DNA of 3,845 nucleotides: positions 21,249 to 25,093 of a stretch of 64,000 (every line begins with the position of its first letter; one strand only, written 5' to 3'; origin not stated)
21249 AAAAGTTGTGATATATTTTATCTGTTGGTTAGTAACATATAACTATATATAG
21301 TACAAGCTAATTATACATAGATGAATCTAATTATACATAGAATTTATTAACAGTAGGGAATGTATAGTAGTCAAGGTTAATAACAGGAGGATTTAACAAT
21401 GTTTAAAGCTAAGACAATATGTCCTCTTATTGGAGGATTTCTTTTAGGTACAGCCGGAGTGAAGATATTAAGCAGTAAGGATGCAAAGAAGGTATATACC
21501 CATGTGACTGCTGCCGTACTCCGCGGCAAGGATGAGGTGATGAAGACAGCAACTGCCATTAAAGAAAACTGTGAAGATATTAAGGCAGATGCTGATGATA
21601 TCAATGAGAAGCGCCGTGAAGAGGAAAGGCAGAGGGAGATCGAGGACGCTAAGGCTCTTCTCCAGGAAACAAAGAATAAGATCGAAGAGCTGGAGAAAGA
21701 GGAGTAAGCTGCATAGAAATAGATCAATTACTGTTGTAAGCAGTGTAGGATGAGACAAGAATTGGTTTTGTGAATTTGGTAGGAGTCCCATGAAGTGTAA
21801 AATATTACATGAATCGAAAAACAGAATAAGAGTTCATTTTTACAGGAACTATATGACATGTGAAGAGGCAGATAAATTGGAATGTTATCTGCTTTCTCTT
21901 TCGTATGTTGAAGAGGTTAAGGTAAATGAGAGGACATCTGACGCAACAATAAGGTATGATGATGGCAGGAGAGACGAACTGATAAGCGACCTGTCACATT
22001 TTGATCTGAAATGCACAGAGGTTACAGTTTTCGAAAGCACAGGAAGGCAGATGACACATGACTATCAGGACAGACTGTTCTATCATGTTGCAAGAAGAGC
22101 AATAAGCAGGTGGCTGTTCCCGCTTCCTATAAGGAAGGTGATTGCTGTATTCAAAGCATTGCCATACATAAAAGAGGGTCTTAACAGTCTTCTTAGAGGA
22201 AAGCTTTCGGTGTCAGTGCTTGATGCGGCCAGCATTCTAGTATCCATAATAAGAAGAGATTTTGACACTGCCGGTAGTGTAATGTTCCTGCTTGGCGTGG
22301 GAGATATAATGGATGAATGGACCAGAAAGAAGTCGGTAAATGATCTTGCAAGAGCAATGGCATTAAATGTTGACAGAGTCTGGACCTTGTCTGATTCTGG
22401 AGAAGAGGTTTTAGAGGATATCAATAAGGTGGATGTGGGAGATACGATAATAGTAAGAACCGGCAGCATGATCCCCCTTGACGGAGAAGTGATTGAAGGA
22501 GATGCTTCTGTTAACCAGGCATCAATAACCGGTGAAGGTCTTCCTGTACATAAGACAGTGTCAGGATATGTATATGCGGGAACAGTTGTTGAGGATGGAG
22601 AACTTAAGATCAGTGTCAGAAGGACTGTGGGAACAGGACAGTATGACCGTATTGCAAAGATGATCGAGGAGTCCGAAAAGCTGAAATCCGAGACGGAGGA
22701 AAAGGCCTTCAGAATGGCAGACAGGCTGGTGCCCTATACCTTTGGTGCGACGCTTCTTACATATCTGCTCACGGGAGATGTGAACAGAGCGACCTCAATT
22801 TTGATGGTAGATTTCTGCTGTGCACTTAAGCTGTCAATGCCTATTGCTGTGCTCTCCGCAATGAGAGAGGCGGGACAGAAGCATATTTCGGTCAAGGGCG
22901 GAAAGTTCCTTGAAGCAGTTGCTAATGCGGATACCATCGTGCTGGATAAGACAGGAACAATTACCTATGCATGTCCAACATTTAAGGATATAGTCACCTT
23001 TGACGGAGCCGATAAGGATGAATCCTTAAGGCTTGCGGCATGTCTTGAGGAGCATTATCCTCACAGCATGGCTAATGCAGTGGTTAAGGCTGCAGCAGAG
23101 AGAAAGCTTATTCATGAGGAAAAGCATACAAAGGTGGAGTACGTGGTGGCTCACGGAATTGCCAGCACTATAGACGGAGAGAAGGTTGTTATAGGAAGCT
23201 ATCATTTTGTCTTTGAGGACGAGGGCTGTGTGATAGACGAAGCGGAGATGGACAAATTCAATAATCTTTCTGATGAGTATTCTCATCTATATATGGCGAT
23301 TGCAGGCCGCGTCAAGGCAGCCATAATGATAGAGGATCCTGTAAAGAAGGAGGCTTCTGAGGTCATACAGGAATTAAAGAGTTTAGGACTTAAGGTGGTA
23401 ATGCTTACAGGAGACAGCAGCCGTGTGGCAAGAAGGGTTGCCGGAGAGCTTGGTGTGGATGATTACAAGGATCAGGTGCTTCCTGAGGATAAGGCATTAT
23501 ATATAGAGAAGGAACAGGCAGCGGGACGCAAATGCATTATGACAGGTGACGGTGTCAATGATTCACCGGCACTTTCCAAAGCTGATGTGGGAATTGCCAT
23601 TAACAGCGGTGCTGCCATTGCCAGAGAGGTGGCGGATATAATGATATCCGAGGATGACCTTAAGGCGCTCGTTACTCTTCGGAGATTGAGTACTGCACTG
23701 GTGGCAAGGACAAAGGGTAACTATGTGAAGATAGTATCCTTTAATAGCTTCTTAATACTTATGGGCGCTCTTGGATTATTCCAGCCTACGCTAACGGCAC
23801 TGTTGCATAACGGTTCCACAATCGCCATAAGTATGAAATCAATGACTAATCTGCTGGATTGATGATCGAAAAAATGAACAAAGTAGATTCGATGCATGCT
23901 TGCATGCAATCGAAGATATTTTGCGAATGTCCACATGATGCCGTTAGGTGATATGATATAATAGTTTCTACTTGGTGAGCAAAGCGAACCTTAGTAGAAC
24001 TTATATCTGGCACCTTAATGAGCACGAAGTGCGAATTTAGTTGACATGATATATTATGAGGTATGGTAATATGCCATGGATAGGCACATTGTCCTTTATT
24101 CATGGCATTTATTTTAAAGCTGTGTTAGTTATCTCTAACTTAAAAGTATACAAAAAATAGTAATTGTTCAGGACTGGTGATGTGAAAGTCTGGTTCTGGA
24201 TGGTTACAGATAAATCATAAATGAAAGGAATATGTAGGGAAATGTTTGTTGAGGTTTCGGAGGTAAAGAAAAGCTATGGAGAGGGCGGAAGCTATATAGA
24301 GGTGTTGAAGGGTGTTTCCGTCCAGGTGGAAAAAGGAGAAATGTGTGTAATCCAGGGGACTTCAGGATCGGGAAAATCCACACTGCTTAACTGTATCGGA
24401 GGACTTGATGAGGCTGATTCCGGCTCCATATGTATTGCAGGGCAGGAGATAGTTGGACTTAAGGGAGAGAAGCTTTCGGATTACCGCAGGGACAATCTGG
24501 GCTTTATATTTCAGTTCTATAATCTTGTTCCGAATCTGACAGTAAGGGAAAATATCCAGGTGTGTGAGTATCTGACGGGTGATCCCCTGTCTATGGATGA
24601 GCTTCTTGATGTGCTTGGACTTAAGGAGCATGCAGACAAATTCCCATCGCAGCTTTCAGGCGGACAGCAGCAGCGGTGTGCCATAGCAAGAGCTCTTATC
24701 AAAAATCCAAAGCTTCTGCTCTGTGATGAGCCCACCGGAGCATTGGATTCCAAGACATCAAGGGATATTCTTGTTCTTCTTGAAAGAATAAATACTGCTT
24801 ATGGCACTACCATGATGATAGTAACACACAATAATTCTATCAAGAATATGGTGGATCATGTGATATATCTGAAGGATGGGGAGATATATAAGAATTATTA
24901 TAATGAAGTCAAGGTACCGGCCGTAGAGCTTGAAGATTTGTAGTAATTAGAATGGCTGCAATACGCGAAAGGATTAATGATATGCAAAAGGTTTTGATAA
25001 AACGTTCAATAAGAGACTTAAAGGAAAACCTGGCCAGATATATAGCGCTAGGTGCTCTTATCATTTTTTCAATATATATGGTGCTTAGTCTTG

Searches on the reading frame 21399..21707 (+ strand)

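Call 6: search_protein_families(library=pfam, proteins=[window:21399-21707:+])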
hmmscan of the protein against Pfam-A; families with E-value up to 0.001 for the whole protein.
window:21399-21707:+ (102 aa): 1 family
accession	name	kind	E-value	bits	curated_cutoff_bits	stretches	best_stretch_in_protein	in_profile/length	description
PF19605.4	DUF6110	-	2.4e-31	108.1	26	1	12-85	8-81/85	Family of unknown function (DUF6110)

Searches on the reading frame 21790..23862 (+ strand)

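Call 6: search_protein_families(library=pfam, proteins=[window:21790-23862:+])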
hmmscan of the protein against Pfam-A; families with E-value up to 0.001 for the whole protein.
window:21790-23862:+ (690 aa): 4 families
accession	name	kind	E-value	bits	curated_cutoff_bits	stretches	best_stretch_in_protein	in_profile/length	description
PF00122.25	E1-E2_ATPase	-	4.9e-36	124.4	28.1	1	196-363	6-180/181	E1-E2 ATPase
PF00702.32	Hydrolase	-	1.8e-24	87.6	26.4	1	381-599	2-191/191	haloacid dehalogenase-like hydrolase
PF08282.18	Hydrolase_3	-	2.1e-06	28.1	20.9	0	576-621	200-245/255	haloacid dehalogenase-like hydrolase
PF12710.13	HAD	-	0.00041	21.3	27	0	498-595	63-188/189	haloacid dehalogenase-like hydrolase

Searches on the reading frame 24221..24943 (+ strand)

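Call 6: search_protein_families(library=pfam, proteins=[window:24221-24943:+])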
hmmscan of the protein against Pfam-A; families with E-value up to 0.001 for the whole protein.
window:24221-24943:+ (240 aa): 4 families
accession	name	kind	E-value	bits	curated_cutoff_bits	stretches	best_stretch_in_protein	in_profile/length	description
PF00005.33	ABC_tran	-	3.3e-35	122.1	25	1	29-172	1-136/137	ABC transporter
PF13304.12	AAA_21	-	5.7e-05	23.8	27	0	143-206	236-301/304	AAA domain, putative AbiEii toxin, Type IV TA system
PF13555.12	AAA_29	-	0.00018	21.6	27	1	31-57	14-40/61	P-loop containing region of AAA domain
PF02463.25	SMC_N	-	0.00019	21.4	40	0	142-215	134-209/220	RecF/RecN/SMC N terminal domain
